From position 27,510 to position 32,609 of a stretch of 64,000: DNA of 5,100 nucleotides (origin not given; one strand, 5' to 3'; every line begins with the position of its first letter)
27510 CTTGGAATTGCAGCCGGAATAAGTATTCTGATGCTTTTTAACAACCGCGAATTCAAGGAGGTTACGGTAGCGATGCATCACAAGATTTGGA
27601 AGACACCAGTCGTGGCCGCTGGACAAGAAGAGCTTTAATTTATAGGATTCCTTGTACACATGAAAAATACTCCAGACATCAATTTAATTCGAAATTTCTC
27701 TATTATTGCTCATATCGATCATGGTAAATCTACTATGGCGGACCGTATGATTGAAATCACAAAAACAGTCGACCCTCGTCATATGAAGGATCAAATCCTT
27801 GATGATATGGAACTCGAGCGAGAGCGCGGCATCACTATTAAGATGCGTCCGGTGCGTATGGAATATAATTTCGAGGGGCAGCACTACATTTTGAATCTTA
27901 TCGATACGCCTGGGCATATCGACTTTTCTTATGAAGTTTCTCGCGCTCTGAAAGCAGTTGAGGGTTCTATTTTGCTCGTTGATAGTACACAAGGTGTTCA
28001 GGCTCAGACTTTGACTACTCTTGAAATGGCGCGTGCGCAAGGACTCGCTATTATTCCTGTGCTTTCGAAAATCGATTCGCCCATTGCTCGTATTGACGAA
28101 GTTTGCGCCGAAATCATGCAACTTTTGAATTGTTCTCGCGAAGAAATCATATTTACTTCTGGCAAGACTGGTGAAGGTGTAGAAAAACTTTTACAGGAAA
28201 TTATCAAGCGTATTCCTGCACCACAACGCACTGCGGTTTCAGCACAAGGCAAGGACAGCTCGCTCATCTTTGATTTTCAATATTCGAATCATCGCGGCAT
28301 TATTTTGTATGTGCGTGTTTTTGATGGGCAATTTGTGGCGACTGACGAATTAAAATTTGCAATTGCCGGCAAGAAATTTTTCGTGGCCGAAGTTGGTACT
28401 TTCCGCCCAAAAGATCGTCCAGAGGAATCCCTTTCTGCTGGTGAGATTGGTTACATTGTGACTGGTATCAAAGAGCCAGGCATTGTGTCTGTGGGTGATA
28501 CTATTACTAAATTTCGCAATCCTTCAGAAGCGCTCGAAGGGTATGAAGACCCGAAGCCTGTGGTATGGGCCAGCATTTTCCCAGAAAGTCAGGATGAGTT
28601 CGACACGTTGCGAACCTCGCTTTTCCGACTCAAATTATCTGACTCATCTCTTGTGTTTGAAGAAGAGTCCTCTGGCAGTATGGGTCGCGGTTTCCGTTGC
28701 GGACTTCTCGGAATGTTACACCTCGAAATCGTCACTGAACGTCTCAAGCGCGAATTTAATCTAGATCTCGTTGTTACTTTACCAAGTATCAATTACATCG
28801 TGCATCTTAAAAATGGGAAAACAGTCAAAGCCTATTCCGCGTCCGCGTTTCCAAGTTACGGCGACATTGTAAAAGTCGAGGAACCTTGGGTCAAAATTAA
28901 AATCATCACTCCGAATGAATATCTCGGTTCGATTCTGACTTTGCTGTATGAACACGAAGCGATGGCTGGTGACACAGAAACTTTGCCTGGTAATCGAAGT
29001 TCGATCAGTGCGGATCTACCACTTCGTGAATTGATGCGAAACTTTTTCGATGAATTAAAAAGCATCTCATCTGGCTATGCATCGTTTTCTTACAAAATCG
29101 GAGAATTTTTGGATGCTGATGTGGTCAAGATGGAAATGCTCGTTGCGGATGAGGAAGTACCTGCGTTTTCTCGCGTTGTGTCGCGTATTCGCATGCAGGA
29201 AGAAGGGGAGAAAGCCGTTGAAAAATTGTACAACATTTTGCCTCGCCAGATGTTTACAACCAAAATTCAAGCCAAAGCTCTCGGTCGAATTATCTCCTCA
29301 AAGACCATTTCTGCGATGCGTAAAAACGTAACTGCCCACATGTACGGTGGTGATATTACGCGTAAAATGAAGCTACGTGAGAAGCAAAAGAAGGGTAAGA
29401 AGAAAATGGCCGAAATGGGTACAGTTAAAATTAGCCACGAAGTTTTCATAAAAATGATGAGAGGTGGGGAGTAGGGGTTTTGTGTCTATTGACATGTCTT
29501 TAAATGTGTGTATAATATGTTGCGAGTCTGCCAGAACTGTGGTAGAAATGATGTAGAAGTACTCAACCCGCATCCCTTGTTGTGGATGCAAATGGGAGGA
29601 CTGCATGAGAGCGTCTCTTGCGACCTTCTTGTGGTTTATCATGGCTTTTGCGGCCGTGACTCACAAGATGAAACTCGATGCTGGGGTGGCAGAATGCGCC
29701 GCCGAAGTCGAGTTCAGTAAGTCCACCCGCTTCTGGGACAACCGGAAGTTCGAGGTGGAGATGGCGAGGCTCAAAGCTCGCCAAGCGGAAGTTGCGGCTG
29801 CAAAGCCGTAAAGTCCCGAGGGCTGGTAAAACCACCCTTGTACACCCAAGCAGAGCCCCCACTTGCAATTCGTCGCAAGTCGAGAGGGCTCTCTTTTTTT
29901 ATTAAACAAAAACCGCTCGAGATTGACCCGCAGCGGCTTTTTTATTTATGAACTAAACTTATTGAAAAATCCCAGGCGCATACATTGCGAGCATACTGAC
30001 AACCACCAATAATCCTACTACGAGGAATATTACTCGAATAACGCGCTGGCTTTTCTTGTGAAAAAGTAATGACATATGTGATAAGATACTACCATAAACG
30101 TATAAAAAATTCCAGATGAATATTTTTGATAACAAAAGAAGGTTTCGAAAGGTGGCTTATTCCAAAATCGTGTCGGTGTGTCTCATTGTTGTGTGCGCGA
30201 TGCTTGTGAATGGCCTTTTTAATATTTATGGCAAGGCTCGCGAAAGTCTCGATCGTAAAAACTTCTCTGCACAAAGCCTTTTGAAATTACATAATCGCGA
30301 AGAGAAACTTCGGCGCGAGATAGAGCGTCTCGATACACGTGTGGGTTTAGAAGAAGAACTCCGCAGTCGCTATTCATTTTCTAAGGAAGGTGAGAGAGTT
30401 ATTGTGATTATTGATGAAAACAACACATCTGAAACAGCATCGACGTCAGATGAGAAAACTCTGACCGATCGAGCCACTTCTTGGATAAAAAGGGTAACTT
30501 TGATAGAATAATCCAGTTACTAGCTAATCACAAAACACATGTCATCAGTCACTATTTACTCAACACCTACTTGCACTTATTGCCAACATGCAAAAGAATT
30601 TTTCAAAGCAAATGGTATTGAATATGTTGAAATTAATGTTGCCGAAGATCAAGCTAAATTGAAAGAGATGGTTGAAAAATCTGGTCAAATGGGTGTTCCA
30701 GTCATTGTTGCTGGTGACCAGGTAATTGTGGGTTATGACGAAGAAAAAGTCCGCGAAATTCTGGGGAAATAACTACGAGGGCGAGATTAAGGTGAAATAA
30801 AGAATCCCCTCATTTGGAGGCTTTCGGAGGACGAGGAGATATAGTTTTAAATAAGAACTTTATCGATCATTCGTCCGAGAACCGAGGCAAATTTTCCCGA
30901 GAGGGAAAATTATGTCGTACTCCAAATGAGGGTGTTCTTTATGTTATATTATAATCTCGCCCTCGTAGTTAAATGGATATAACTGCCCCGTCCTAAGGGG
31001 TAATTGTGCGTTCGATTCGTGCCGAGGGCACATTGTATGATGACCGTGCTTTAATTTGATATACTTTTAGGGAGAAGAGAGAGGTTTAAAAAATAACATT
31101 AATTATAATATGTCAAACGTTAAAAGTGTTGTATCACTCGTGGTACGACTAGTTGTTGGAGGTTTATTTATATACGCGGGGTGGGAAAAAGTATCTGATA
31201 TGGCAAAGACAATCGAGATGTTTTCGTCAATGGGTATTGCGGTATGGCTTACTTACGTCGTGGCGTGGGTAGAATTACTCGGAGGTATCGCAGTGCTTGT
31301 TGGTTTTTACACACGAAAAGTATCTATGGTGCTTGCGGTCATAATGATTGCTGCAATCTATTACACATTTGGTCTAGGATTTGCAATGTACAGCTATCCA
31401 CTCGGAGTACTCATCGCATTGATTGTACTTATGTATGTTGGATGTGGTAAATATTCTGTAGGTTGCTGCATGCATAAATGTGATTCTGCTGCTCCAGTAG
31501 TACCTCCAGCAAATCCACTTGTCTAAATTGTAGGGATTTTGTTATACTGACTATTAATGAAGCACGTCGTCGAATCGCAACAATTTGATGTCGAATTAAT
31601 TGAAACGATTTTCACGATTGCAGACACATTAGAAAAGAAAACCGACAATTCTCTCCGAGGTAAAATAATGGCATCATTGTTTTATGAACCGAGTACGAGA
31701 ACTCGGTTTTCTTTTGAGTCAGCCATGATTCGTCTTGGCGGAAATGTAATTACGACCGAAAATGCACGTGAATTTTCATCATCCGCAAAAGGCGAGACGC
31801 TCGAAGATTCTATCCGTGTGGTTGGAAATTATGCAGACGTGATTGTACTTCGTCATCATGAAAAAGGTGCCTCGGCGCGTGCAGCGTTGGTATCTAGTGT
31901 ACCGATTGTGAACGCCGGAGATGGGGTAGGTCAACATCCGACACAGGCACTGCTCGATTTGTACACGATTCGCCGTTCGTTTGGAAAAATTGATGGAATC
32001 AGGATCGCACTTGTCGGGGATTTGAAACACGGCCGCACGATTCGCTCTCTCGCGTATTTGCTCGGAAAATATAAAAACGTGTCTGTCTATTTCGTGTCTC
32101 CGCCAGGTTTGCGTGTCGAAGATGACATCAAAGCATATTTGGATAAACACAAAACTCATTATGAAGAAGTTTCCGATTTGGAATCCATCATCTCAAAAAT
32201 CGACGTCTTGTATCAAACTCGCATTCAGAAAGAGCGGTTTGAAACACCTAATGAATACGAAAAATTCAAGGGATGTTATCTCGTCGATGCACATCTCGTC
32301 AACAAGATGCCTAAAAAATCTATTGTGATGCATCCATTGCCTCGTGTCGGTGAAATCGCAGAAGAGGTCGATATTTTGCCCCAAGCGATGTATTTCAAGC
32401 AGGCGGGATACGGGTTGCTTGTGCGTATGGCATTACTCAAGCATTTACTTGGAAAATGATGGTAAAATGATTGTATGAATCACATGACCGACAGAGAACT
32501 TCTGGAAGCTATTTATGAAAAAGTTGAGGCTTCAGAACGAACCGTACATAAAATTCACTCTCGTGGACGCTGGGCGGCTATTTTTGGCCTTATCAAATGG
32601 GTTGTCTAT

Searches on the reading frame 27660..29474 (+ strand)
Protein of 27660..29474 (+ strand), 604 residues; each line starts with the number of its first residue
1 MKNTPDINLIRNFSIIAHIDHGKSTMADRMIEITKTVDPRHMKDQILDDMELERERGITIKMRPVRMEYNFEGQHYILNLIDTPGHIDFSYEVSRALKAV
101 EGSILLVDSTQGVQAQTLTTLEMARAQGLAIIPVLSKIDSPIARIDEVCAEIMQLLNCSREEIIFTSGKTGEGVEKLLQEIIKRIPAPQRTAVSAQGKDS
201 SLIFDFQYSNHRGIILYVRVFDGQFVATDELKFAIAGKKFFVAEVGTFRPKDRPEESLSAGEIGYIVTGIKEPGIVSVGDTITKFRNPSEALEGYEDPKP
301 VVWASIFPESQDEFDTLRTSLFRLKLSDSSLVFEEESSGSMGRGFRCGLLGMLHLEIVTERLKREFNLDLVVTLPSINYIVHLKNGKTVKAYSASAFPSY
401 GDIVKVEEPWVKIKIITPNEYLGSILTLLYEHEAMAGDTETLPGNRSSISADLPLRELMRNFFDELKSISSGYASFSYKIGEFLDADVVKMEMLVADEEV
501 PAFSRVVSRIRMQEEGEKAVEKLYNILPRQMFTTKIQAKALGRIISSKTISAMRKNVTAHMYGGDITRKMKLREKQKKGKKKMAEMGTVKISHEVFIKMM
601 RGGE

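Call 7: search_protein_families(library=pfam, proteins=[window:27660-29474:+], max_evalue=0.00001)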
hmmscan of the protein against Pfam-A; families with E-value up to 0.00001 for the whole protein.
window:27660-29474:+ (604 aa): 5 families
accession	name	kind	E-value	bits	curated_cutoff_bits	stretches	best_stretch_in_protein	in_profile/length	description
PF00009.33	GTP_EFTU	-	2e-51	174.7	26.5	1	10-186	3-187/188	Elongation factor Tu GTP binding domain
PF06421.17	LepA_C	-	6.7e-34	116.7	29.7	1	496-600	2-106/107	GTP-binding protein LepA C-terminus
PF00679.30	EFG_C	-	7.4e-17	61.6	27.9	1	406-489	2-84/89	Elongation factor G C-terminus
PF14492.12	EFG_III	-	6.1e-08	33.1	27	1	298-372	2-73/75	Elongation Factor G, domain III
PF03144.31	GTP_EFTU_D2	-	1.3e-06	29.1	30.3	1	213-283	1-73/73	Elongation factor Tu domain 2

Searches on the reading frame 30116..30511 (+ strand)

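Call 66: search_protein_families(library=pfam, proteins=[window:30116-30511:+], max_evalue=0.001)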
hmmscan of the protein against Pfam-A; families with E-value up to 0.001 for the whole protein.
window:30116-30511:+ (131 aa): 1 family
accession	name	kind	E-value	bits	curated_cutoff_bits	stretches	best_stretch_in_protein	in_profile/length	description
PF04977.20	DivIC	-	2.7e-08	33.9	28.9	1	21-100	3-79/80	Septum formation initiator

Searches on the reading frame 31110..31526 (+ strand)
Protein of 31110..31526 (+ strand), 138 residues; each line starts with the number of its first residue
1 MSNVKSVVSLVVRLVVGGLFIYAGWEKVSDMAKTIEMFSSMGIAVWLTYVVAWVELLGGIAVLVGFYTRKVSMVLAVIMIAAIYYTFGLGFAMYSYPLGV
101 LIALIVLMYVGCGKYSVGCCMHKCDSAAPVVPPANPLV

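Call 66: search_protein_families(library=pfam, proteins=[window:31110-31526:+], max_evalue=0.001)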
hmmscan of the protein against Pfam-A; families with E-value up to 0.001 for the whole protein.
window:31110-31526:+ (138 aa): 3 families
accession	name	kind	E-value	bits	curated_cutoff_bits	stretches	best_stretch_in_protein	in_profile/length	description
PF07681.17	DoxX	-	5.6e-20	72.2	23.6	1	10-85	3-82/85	DoxX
PF07291.16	MauE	-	4.6e-07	30.6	27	1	6-85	2-86/128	Methylamine utilisation protein MauE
PF04173.18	DoxD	-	0.00095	19.6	22.7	0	42-122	62-145/167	TQO small subunit DoxD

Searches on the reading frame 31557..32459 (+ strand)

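Call 66: search_protein_families(library=pfam, proteins=[window:31557-32459:+], max_evalue=0.001)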
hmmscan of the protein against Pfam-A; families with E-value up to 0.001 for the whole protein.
window:31557-32459:+ (300 aa): 2 families
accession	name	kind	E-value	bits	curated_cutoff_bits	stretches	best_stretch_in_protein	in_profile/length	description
PF02729.26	OTCace_N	-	5e-44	150.4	29.9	1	2-139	1-147/148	Aspartate/ornithine carbamoyltransferase, carbamoyl-P binding domain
PF00185.30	OTCace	-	5.1e-31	108.3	29.4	1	146-296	1-156/157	Aspartate/ornithine carbamoyltransferase, Asp/Orn binding domain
